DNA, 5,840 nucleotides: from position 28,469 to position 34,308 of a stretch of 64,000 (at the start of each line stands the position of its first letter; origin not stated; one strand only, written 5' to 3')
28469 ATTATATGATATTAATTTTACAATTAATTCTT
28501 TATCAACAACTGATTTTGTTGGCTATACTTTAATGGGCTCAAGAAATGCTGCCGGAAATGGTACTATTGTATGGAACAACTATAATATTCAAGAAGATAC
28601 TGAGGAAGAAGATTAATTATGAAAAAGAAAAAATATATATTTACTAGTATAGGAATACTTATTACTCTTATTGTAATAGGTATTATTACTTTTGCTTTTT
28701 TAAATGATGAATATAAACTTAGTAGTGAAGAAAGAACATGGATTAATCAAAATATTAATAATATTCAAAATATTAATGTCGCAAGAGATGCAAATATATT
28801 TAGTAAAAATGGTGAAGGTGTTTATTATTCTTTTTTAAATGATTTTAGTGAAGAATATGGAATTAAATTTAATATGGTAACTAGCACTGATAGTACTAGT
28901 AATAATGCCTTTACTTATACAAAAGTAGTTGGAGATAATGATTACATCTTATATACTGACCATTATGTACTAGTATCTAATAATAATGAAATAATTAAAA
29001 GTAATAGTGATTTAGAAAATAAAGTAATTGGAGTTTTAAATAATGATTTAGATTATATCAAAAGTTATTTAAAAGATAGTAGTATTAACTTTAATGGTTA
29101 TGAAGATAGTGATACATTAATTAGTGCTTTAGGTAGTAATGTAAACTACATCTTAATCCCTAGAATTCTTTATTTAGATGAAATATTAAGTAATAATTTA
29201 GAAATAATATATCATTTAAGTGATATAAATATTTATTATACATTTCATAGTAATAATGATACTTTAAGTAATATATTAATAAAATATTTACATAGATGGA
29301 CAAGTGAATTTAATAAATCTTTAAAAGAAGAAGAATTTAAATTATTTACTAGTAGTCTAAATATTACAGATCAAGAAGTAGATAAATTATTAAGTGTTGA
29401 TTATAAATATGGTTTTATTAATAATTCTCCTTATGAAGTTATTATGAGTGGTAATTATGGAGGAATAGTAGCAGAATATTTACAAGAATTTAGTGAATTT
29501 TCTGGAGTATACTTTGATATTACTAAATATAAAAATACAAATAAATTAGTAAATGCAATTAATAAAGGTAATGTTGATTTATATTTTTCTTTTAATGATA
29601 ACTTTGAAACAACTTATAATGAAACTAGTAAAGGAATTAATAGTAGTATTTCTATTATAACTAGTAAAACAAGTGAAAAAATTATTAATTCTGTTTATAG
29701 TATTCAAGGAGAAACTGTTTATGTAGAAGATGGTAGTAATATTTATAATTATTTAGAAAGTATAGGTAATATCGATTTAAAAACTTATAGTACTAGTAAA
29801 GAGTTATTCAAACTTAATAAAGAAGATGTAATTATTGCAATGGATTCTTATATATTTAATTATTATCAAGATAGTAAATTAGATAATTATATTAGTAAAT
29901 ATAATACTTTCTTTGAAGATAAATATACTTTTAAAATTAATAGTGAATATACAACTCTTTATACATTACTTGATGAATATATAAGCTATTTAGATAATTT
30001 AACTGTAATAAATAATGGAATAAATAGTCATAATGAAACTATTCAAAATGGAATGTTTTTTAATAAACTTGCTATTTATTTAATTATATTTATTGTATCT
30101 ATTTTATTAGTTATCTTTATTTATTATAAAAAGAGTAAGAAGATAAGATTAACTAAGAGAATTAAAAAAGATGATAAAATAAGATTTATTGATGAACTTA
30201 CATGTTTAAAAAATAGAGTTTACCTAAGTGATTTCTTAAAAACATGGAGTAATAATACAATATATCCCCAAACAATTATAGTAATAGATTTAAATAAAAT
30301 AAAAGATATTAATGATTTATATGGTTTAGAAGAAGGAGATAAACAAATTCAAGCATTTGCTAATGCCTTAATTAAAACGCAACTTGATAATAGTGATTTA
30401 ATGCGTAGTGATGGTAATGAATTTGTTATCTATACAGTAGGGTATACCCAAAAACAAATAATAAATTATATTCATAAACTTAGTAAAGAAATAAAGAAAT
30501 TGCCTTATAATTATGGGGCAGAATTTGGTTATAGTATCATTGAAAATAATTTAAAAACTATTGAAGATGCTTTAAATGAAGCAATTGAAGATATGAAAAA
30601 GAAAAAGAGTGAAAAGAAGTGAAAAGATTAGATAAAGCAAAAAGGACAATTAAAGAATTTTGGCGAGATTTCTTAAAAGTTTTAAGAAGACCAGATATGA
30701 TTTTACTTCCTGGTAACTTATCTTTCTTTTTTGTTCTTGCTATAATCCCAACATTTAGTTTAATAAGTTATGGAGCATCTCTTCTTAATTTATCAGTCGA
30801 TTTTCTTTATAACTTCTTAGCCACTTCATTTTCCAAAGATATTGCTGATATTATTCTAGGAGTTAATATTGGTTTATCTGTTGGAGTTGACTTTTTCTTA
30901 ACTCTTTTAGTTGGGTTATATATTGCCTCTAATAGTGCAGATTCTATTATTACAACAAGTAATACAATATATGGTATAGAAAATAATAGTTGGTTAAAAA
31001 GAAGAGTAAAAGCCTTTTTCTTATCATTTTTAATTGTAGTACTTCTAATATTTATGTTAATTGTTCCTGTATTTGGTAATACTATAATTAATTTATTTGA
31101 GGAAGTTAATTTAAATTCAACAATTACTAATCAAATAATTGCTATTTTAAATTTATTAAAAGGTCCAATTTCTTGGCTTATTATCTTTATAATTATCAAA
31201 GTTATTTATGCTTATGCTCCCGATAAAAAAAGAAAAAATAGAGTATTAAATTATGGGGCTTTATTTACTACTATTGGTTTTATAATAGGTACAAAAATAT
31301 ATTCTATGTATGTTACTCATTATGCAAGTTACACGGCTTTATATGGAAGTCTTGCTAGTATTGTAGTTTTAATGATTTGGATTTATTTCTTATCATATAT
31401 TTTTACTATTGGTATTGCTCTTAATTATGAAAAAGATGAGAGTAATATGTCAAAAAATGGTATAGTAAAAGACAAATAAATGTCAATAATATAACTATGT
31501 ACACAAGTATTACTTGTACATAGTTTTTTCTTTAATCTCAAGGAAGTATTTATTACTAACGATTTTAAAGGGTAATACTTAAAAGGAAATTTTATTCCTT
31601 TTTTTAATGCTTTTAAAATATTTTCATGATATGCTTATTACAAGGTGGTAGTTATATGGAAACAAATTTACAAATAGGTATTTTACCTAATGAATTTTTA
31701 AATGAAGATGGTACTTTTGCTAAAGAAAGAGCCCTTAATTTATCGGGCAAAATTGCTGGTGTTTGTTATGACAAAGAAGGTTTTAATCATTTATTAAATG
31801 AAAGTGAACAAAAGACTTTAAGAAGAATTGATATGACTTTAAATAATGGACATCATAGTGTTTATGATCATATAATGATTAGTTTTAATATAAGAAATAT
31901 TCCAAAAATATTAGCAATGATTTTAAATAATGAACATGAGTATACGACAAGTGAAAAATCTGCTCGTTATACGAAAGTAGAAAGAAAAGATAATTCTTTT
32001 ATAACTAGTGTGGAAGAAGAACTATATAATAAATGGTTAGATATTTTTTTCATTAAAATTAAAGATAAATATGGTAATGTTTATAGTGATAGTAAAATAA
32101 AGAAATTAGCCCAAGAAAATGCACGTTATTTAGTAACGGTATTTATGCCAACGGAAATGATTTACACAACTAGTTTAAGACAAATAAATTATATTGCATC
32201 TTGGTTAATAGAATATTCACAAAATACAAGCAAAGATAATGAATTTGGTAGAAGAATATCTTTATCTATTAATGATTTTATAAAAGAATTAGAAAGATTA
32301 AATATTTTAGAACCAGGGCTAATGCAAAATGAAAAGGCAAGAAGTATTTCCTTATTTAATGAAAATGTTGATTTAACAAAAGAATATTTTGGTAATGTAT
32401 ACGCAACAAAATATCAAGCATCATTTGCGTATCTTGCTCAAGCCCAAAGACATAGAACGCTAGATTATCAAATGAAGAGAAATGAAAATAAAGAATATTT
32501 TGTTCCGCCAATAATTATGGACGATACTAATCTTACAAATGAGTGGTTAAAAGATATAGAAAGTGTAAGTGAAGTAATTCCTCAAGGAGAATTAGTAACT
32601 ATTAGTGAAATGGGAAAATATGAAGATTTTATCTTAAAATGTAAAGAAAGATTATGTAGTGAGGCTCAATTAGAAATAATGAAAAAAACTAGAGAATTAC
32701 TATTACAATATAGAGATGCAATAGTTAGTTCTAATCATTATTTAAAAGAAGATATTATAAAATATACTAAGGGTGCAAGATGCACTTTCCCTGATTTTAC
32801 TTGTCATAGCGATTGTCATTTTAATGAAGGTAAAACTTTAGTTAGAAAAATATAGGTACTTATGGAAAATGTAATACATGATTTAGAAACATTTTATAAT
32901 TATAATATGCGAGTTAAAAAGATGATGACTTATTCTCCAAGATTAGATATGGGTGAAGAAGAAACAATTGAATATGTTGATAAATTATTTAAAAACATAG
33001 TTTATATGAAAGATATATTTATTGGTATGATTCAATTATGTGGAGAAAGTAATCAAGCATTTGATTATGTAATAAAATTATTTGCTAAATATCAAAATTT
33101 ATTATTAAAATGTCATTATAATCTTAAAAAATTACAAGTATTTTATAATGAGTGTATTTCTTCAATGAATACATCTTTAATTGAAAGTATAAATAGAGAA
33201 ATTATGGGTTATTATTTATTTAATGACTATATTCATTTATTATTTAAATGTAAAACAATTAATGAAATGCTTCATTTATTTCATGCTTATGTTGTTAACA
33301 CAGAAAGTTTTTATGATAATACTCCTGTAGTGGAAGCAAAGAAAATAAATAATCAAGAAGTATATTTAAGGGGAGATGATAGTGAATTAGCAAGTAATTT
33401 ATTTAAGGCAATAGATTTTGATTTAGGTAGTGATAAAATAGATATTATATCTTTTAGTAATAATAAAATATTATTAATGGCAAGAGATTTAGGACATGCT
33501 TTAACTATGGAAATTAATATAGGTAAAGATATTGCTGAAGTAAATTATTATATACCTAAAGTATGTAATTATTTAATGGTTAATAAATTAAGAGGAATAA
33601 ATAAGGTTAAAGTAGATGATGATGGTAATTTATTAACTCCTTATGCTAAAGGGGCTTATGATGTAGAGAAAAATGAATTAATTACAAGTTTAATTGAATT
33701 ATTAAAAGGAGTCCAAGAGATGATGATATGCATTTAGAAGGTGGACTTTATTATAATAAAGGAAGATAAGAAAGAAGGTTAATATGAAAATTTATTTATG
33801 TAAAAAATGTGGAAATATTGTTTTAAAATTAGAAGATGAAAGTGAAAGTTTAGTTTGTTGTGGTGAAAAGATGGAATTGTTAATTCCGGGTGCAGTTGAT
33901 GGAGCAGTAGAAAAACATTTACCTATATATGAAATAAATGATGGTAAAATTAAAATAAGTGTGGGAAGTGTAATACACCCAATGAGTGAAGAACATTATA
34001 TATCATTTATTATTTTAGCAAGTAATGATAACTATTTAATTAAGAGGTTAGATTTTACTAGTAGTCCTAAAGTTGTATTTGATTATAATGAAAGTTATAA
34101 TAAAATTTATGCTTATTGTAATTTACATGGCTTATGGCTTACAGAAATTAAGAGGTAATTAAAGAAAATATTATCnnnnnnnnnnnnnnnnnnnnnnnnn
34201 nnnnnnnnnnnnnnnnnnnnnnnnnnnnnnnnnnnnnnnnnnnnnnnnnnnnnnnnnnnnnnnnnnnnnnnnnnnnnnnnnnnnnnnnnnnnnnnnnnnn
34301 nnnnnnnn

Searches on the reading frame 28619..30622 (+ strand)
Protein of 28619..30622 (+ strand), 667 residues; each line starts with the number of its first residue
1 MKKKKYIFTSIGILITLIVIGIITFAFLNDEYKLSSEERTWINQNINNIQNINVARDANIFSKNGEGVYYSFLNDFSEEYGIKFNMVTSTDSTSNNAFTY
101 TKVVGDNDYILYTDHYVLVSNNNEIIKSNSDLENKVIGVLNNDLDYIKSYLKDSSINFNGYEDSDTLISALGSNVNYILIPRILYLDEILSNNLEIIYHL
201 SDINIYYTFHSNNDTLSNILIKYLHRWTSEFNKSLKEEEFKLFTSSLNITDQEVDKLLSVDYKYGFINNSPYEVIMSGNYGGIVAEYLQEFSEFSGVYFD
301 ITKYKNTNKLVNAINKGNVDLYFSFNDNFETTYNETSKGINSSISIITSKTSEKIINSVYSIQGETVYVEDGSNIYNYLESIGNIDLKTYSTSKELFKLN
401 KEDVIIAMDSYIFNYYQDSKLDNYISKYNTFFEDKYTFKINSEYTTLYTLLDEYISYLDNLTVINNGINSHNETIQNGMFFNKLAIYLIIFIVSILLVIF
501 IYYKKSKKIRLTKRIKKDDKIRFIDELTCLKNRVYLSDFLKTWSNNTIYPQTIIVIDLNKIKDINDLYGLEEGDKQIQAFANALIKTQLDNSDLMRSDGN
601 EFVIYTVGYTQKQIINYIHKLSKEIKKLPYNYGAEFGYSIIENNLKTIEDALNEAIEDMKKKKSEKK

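Call 35: search_protein_families(library=pfam, proteins=[window:28619-30622:+], max_evalue=0.001)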
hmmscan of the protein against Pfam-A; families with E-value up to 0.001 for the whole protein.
window:28619-30622:+ (667 aa): 1 family
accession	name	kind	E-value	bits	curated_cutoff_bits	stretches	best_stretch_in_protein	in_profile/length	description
PF00990.26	GGDEF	-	1.8e-19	70.5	23.8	1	524-666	3-158/161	Diguanylate cyclase, GGDEF domain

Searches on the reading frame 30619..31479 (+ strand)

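Call 58: search_protein_families(library=pfam, proteins=[window:30619-31479:+], max_evalue=0.001)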
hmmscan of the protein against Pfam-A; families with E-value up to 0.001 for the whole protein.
window:30619-31479:+ (286 aa): 1 family
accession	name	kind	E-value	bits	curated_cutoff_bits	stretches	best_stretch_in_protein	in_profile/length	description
PF03631.20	Virul_fac_BrkB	-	9.5e-40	137.3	33.7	1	27-272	5-255/259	Virulence factor BrkB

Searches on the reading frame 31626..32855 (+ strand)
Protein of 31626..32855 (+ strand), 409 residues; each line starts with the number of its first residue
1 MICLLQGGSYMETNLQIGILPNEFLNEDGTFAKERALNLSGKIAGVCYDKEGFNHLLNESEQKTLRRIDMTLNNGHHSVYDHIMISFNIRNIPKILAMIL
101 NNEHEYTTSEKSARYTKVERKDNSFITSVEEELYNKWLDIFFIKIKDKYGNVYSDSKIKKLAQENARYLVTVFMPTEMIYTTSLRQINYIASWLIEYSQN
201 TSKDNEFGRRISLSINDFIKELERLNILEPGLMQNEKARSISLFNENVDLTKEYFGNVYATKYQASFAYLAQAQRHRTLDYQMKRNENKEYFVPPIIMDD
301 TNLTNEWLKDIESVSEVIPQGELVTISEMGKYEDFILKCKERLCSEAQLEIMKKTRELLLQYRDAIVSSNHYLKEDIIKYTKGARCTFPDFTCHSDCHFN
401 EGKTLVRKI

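Call 58: search_protein_families(library=pfam, proteins=[window:31626-32855:+], max_evalue=0.001)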
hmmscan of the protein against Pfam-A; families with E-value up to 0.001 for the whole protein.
window:31626-32855:+ (409 aa): 1 family
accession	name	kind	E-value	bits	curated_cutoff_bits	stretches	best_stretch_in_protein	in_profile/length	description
PF02511.20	Thy1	-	1e-17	65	24.8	1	39-186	12-157/191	Thymidylate synthase complementing protein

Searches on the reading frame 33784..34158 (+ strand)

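Call 58: search_protein_families(library=pfam, proteins=[window:33784-34158:+], max_evalue=0.001)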
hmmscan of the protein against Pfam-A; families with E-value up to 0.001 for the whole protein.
window:33784-34158:+ (124 aa): 2 families
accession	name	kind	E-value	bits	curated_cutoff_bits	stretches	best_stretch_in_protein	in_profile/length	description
PF01880.24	Desulfoferrodox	-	7.1e-16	59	22.2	1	39-119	3-96/98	Desulfoferrodoxin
PF06397.17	Desulfoferrod_N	-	1.9e-08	34.3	23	1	1-33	4-36/36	Desulfoferrodoxin, N-terminal domain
